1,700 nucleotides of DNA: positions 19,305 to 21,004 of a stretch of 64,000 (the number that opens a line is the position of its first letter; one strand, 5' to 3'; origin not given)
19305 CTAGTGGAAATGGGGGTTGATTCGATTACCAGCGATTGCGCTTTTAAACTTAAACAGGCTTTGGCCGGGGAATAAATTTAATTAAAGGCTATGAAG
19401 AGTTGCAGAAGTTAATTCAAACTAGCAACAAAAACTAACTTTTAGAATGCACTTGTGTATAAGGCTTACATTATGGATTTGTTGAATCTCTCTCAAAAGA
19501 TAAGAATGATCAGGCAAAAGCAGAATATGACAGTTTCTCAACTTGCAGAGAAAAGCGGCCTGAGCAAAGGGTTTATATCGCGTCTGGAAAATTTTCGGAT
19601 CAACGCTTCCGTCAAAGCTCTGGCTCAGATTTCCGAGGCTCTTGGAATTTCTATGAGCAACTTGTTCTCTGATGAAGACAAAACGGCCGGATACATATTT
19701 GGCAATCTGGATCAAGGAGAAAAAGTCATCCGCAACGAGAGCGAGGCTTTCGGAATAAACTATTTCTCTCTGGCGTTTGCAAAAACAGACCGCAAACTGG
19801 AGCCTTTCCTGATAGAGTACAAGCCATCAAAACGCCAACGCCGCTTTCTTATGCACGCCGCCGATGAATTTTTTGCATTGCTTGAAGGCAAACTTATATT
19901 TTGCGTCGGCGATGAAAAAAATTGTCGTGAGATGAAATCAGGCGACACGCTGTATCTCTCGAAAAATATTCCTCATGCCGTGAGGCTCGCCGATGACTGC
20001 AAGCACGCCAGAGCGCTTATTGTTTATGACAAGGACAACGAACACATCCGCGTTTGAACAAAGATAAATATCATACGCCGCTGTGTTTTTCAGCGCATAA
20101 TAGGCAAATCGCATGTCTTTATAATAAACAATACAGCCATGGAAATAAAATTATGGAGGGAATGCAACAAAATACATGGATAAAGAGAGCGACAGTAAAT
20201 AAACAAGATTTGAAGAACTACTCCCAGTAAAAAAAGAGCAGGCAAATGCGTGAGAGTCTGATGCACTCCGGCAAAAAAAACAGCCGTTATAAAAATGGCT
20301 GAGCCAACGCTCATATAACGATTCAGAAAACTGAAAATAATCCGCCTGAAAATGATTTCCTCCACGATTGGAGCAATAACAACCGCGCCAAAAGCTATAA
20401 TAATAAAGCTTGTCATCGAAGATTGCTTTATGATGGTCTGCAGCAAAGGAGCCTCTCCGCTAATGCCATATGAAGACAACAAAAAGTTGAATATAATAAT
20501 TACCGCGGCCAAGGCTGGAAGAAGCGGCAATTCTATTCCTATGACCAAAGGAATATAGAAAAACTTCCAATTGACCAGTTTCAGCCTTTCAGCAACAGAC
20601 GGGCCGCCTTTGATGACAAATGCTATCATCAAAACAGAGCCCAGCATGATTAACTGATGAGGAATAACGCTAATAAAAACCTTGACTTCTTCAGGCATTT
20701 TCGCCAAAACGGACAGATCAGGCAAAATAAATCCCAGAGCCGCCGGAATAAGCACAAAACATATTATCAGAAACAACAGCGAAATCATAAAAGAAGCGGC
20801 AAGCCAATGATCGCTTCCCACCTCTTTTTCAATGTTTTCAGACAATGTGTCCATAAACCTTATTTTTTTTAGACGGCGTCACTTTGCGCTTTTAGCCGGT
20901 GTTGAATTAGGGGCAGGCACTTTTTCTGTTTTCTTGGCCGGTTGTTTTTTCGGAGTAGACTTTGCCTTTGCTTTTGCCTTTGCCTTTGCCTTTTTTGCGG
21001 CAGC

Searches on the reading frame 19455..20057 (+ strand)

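Call 81: search_protein_families(library=pfam, proteins=[window:19455-20057:+], max_evalue=0.001)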
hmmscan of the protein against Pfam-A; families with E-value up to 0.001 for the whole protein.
window:19455-20057:+ (200 aa): 8 families
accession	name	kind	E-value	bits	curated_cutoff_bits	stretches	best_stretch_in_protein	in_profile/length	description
PF01381.28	HTH_3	-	5.9e-12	45.9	23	1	16-68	1-53/55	Helix-turn-helix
PF07883.17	Cupin_2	-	3.8e-08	33.4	27.2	1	119-191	2-70/70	Cupin domain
PF13443.12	HTH_26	-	6.3e-08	33.2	22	1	15-75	1-62/63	Cro/C1-type HTH DNA-binding domain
PF13560.12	HTH_31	-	9.6e-07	29.5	27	1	12-66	2-57/64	Helix-turn-helix domain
PF12844.13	HTH_19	-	7.4e-06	26.2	30.2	1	14-73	2-61/64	Helix-turn-helix domain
PF19776.5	DUF6262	-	0.00035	21.2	29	1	17-48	26-57/110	Family of unknown function (DUF6262)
PF01022.26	HTH_5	-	0.00079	19.7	22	0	20-43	12-34/47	Bacterial regulatory protein, arsR family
PF01047.28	MarR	-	0.00086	19.6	24.6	0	17-43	10-36/59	MarR family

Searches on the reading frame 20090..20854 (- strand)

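Call 17: search_protein_families(library=phrogs, proteins=[L005:2-823:+, L005:833-1657:+, L005:1661-2605:+, L004:2433-4697:+, L004:4682-6211:+, L004:6222-6674:+, L004:6708-7217:+, L004:7214-7447:+, L004:7725-9092:+], max_evalue=0.1)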
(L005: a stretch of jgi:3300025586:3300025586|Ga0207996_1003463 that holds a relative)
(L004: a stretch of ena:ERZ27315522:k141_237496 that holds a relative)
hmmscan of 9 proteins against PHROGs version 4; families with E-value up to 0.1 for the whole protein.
L005:2-823:+ (273 aa): 4 families
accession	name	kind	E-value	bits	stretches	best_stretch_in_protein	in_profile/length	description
phrog_1272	-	tail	0.0012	17.6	1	13-128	761-874/1606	tail length tape measure protein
phrog_14279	-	unknown function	0.0013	19.4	1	111-192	20-101/207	-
phrog_4200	-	tail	0.0019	17.8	1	20-102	254-363/732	tail length tape measure protein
phrog_3321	-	other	0.024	15.8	1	114-186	42-113/132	rhodanese-related sulfurtransferase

L005:833-1657:+ (274 aa): 0 families

L005:1661-2605:+ (314 aa): 0 families

L004:2433-4697:+ (754 aa): 7 families
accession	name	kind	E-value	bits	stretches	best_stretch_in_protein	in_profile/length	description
phrog_5207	-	unknown function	7e-22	78.6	1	186-300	379-491/689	-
phrog_23595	-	tail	2.3e-15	57.5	1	169-282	240-350/440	minor tail protein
phrog_26941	-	tail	1.9e-14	54.3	1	197-303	292-397/603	tail protein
phrog_2824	-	head and packaging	1.9e-13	50.3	1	197-283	790-881/1151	virion structural protein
phrog_13892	-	tail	1.6e-07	31.8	1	145-292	422-587/676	minor tail protein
phrog_8780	-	tail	4.5e-07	29.4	1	193-448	338-575/755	minor tail protein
phrog_38190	-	unknown function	1.6e-05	25.5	1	401-472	227-297/351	-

L004:4682-6211:+ (509 aa): 1 family
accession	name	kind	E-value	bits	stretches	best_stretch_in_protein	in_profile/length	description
phrog_31512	-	unknown function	2.6e-05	25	0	291-338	196-244/247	-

L004:6222-6674:+ (150 aa): 0 families

L004:6708-7217:+ (169 aa): 2 families
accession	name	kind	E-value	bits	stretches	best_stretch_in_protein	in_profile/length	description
phrog_1158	-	tail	2.4e-23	83.8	1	33-145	18-136/205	tail assembly chaperone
phrog_6098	-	unknown function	2e-05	25.9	1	91-144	23-75/78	-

L004:7214-7447:+ (77 aa): 0 families

L004:7725-9092:+ (455 aa): 0 families

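Call 18: search_protein_families(library=pfam, proteins=[L005:2-823:+, L005:833-1657:+, L005:1661-2605:+, L004:2433-4697:+, L004:4682-6211:+, L004:6222-6674:+, L004:6708-7217:+, L004:7214-7447:+, L004:7725-9092:+], max_evalue=0.1)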
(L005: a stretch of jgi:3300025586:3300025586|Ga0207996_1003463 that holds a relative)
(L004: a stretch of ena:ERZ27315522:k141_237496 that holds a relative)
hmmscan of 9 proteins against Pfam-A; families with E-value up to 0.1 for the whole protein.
L005:2-823:+ (273 aa): 2 families
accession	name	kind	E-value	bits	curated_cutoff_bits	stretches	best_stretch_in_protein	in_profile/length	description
PF12186.13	AcylCoA_dehyd_C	-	0.057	14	27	0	161-192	17-48/111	Acyl-CoA dehydrogenase C terminal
PF12795.12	MscS_porin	-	0.077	13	34.4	0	158-220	32-98/238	Mechanosensitive ion channel porin domain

L005:833-1657:+ (274 aa): 0 families

L005:1661-2605:+ (314 aa): 2 families
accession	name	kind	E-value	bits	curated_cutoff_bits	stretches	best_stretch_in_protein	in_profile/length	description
PF10988.14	DUF2807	-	0.0071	16.5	24.2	0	194-244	18-65/181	Putative auto-transporter adhesin, head GIN domain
PF00241.25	Cofilin_ADF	-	0.04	14.1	22.4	0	201-261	8-70/125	Cofilin/tropomyosin-type actin-binding protein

L004:2433-4697:+ (754 aa): 0 families

L004:4682-6211:+ (509 aa): 0 families

L004:6222-6674:+ (150 aa): 0 families

L004:6708-7217:+ (169 aa): 1 family
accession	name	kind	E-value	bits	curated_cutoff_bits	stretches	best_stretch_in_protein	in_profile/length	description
PF07087.16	DUF1353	-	4.7e-15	55.4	22.5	1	43-132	5-91/91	Protein of unknown function (DUF1353)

L004:7214-7447:+ (77 aa): 1 family
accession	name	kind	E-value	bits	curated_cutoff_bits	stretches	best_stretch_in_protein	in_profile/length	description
PF16475.10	DUF5052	-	0.041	13.9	29.4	1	8-54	3-49/199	Domain of unknown function (DUF5052)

L004:7725-9092:+ (455 aa): 1 family
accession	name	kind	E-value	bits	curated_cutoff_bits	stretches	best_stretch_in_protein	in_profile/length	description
PF22637.2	CBM_4_9_1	-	0.0064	17.2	27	1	353-452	51-148/148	BppA domain 1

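Call 25: search_protein_families(library=phrogs, proteins=[L007:16-747:+, L007:2218-2700:+, L007:3433-6306:+, L007:6303-7790:+, L007:7783-8316:+, L007:8301-9992:+, L007:10409-13282:+, L007:13299-13772:+, L007:14010-14780:+, L007:14770-15735:+], max_evalue=0.01)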
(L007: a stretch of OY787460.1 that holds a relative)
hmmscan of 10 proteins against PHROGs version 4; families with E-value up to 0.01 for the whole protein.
L007:16-747:+ (243 aa): 1 family
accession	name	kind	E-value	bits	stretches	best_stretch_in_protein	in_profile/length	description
phrog_16681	-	unknown function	3.6e-08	34.7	1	95-238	64-197/201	-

L007:2218-2700:+ (160 aa): 3 families
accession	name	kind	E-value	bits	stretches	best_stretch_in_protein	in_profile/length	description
phrog_1280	-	other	4.1e-17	63.6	1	6-151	5-157/248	Ig domain containing protein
phrog_2175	-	other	6.9e-17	62.8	1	5-148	3-171/188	protein with Ig domain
phrog_885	-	tail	3.2e-06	27.4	1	18-72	36-91/338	major tail protein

L007:3433-6306:+ (957 aa): 7 families
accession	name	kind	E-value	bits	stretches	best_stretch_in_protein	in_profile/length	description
phrog_991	-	tail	4.1e-26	91.9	1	78-692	320-760/1966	tail length tape measure protein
phrog_23013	-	tail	1.1e-22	80.6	1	81-435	158-513/1379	tail length tape measure protein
phrog_1272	-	tail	1.8e-21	76.7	1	34-428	242-633/1606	tail length tape measure protein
phrog_1533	-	tail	6.7e-20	71.3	1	41-663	234-780/1688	tail length tape measure protein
phrog_14441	-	tail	1.2e-12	49.2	1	39-207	57-226/241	tail length tape measure protein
phrog_28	-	tail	1.9e-09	37.7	1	35-923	255-971/1228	tail length tape measure protein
phrog_28775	-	tail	2e-08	33.6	1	58-339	56-340/1303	tail length tape measure protein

L007:6303-7790:+ (495 aa): 0 families

L007:7783-8316:+ (177 aa): 0 families

L007:8301-9992:+ (563 aa): 0 families

L007:10409-13282:+ (957 aa): 8 families
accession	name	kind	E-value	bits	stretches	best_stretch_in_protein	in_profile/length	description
phrog_38707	-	unknown function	3.7e-28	99.6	1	212-387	385-563/675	-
phrog_33012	-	unknown function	1.3e-23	83.5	2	478-555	10-87/1364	-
phrog_15439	-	other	5.9e-20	73.3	1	269-340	36-107/290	peptidase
phrog_13892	-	tail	4.2e-08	33.6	1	253-435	438-623/676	minor tail protein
phrog_2952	-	tail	2e-07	31.4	1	268-336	205-271/488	minor tail protein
phrog_1446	-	tail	4.8e-05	23.9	1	272-336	77-140/251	minor tail protein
phrog_14839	-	unknown function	0.00075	20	1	300-345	42-87/227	-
phrog_25620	-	tail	0.00093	19.6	0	362-389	254-281/348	tail collar fiber protein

L007:13299-13772:+ (157 aa): 0 families

L007:14010-14780:+ (256 aa): 1 family
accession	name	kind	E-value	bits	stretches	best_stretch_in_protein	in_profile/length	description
phrog_944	-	moron, auxiliary metabolic gene and host takeover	0.0038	17.9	1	121-234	120-210/235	membrane protein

L007:14770-15735:+ (321 aa): 0 families

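Call 62: search_protein_families(library=phrogs, proteins=[L021:18-1523:+, L021:3105-3572:+, L021:4655-6973:+, L021:6970-7623:+, L021:7639-8457:+, L021:9136-9999:+, L021:11738-12358:+, L021:12369-13196:+, L021:13275-14444:+, L021:15447-16580:+], max_evalue=0.001)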
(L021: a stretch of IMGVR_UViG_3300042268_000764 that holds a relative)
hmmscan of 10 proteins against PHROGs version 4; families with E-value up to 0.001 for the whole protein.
L021:18-1523:+ (501 aa): 1 family
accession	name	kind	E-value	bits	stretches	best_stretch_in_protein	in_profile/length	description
phrog_1423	-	DNA, RNA and nucleotide metabolism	6e-94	317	1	5-443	115-469/1040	Reverse transcriptase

L021:3105-3572:+ (155 aa): 0 families

L021:4655-6973:+ (772 aa): 23 families
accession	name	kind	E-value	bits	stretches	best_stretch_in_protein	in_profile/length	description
phrog_1272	-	tail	5.6e-53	181.1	1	26-590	219-828/1606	tail length tape measure protein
phrog_1533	-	tail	7.6e-52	177.2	1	19-450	204-666/1688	tail length tape measure protein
phrog_991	-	tail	6.5e-51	174.2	1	25-656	256-920/1966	tail length tape measure protein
phrog_28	-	tail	7.2e-49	168.2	1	25-756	207-877/1228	tail length tape measure protein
phrog_4704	-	tail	2.2e-42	146.6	1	22-444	174-604/625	tail length tape measure protein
phrog_23013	-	tail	1.3e-35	123.5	1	23-449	93-522/1379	tail length tape measure protein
phrog_36688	-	tail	2.6e-27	95.8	1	30-415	38-436/1600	tail length tape measure protein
phrog_14441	-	tail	1.9e-21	77.9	1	23-229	38-241/241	tail length tape measure protein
phrog_9696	-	tail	7.6e-19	68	1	12-275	22-290/1415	tail length tape measure protein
phrog_167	-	tail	1.9e-17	63.4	1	26-440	250-711/1555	tail length tape measure protein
phrog_58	-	tail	3e-15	56.7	1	27-582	291-846/1544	tail length tape measure protein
phrog_5218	-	unknown function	2.5e-14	53.4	1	9-453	171-660/1599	-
phrog_28775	-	tail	1.4e-12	47.4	1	61-338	53-339/1303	tail length tape measure protein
phrog_37649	-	tail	3.1e-11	42.2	1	58-483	449-867/2006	tail length tape measure protein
phrog_1293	-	tail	5.7e-09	35.3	1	24-523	139-587/1424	tail length tape measure protein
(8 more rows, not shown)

L021:6970-7623:+ (217 aa): 0 families

L021:7639-8457:+ (272 aa): 0 families

L021:9136-9999:+ (287 aa): 0 families

L021:11738-12358:+ (206 aa): 0 families

L021:12369-13196:+ (275 aa): 0 families

L021:13275-14444:+ (389 aa): 13 families
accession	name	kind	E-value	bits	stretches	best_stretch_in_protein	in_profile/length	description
phrog_27782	-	unknown function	5.1e-32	112.3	1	97-229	150-283/644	-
phrog_2647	-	head and packaging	1e-30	108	1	89-250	89-258/336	head decoration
phrog_30390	-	unknown function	2.2e-24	86.9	2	131-249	547-674/766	-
phrog_11518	-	tail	3.9e-23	82.6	1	106-351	159-368/812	tail fiber protein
phrog_24595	-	head and packaging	8.6e-21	75.7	1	84-238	18-187/325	virion structural protein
phrog_2824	-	head and packaging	3.1e-19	69.5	1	107-259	926-1078/1151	virion structural protein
phrog_14570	-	unknown function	2.2e-15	57.3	1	98-215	149-271/540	-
phrog_16867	-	unknown function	4.1e-14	53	1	111-226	72-187/631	-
phrog_17264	-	unknown function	2.5e-12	47.8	1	122-214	6-90/147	-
phrog_16122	-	head and packaging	3.4e-06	27.3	0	88-261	179-333/526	virion structural protein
phrog_14824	-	unknown function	8.1e-06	25.3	1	113-174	18-83/719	-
phrog_29292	-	unknown function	0.0002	20.7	1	68-107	706-745/880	-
phrog_10294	-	unknown function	0.00039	20.3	1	69-108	392-431/521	-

L021:15447-16580:+ (377 aa): 1 family
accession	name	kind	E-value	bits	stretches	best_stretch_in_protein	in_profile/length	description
phrog_13336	-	unknown function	7.3e-05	23.2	1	30-150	3-98/339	-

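Call 81: search_protein_families(library=pfam, proteins=[window:20090-20854:-], max_evalue=0.001)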
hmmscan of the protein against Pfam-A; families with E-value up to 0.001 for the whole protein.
window:20090-20854:- (254 aa): 1 family
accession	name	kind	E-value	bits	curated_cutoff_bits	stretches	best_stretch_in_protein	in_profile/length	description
PF02517.21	Rce1-like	-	1.2e-16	61.2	22.4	1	149-237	3-93/93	Type II CAAX prenyl endopeptidase Rce1-like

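Call 87: search_protein_families(library=ncbifam, proteins=[P0001, P0002, P0003, L004:2433-4697:+, L007:6303-7790:+, L007:10409-13282:+, L005:833-1657:+], max_evalue=0.01)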
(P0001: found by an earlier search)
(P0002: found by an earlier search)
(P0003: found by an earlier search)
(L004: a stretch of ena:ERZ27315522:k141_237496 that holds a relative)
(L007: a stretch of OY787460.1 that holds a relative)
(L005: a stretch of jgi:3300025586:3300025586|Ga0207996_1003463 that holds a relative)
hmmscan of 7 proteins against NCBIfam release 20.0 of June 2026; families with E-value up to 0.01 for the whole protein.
P0001 (172 aa): 0 families

P0002 (520 aa): 0 families

P0003 (193 aa): 0 families

L004:2433-4697:+ (754 aa): 0 families

L007:6303-7790:+ (495 aa): 0 families

L007:10409-13282:+ (957 aa): 0 families

L005:833-1657:+ (274 aa): 0 families

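Call 89: search_protein_families(library=pfam, proteins=[P0008, P0018, P0019, P0020, P0021, P0022, P0023, L021:10001-11725:+, L011:1709-3967:+, L014:1-1560:+], max_evalue=0.1)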
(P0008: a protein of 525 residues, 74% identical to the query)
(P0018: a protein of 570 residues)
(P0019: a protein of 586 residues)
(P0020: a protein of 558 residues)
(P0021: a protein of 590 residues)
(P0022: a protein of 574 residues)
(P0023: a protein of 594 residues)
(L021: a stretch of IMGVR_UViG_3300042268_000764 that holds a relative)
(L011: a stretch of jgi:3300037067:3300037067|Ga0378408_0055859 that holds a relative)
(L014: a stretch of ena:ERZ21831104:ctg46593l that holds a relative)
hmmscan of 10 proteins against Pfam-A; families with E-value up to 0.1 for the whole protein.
P0008 (525 aa): 2 families
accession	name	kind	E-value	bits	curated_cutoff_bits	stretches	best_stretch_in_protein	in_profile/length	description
PF11534.13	HTHP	-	0.071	13.9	25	0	286-334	22-70/72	Hexameric tyrosine-coordinated heme protein (HTHP)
PF18799.6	LPD5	-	0.076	13.7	27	0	315-346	77-106/144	Large polyvalent protein-associated domain 5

P0018 (570 aa): 0 families

P0019 (586 aa): 1 family
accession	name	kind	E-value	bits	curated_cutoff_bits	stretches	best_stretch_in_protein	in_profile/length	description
PF18799.6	LPD5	-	0.00099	19.8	27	0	316-348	78-110/144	Large polyvalent protein-associated domain 5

P0020 (558 aa): 1 family
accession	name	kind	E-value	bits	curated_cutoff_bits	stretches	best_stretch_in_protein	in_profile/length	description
PF18799.6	LPD5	-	0.0019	18.9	27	0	322-350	80-108/144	Large polyvalent protein-associated domain 5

P0021 (590 aa): 1 family
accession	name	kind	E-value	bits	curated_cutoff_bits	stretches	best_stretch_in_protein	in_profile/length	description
PF18799.6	LPD5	-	4.7e-06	27.4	27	1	301-339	71-109/144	Large polyvalent protein-associated domain 5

P0022 (574 aa): 0 families

P0023 (594 aa): 1 family
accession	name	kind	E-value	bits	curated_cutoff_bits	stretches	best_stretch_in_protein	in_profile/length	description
PF18799.6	LPD5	-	0.032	15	27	0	330-361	79-110/144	Large polyvalent protein-associated domain 5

L021:10001-11725:+ (574 aa): 0 families

L011:1709-3967:+ (752 aa): 0 families

L014:1-1560:+ (519 aa): 1 family
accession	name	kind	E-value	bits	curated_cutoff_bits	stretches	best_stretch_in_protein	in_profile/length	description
PF18799.6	LPD5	-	0.02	15.6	27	0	367-400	77-110/144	Large polyvalent protein-associated domain 5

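Call 92: search_protein_families(library=phrogs, proteins=[L007:18648-19739:+, L007:1032-1331:+, L007:1324-1737:+, L007:1734-2153:+, L007:2719-3099:+, L007:3099-3440:+, L021:18978-19874:+, L021:20275-21063:+, L021:16599-17183:+, L021:2594-3052:+], max_evalue=0.001)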
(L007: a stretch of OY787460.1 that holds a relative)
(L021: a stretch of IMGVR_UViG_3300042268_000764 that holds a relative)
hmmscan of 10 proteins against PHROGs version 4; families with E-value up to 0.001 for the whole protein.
L007:18648-19739:+ (363 aa): 2 families
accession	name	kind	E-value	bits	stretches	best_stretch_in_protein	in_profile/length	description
phrog_10724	-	unknown function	1.3e-15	58.5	1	6-78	11-83/253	-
phrog_9285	-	unknown function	2.2e-13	50.9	1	5-74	30-99/466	-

L007:1032-1331:+ (99 aa): 0 families

L007:1324-1737:+ (137 aa): 1 family
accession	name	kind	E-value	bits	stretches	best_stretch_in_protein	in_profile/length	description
phrog_5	-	connector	1.5e-06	29.2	1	20-136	101-206/239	tail completion or Neck1 protein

L007:1734-2153:+ (139 aa): 0 families

L007:2719-3099:+ (126 aa): 0 families

L007:3099-3440:+ (113 aa): 0 families

L021:18978-19874:+ (298 aa): 2 families
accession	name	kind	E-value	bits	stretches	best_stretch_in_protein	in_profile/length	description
phrog_2443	-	other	2.1e-76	259.2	1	4-296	152-422/801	amidoligase enzyme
phrog_7469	-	other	5.5e-08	33.6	1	49-230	33-206/357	amidoligase enzyme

L021:20275-21063:+ (262 aa): 4 families
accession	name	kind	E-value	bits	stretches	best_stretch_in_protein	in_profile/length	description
phrog_4736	-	other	3.4e-17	64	1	5-142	2-130/498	L-glutamine-D-fructose-6-phosphate aminotransferase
phrog_14519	-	moron, auxiliary metabolic gene and host takeover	7.7e-14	52.6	1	1-153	1-145/295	glutamine amidotransferase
phrog_13807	-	unknown function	2.4e-13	50.3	1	22-203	13-192/609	-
phrog_18128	-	other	9e-11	42.3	1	5-142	2-129/437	aminotransferase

L021:16599-17183:+ (194 aa): 0 families

L021:2594-3052:+ (152 aa): 4 families
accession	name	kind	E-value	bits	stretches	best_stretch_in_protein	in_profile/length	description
phrog_1407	-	tail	8.9e-14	52.6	1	14-137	24-155/258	major tail protein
phrog_41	-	tail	8.9e-06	26.5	1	34-137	36-142/245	major tail protein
phrog_10528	-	tail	0.00029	21.9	1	18-102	7-91/142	major tail protein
phrog_4574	-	tail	0.00043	21.2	1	41-88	29-75/147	major tail protein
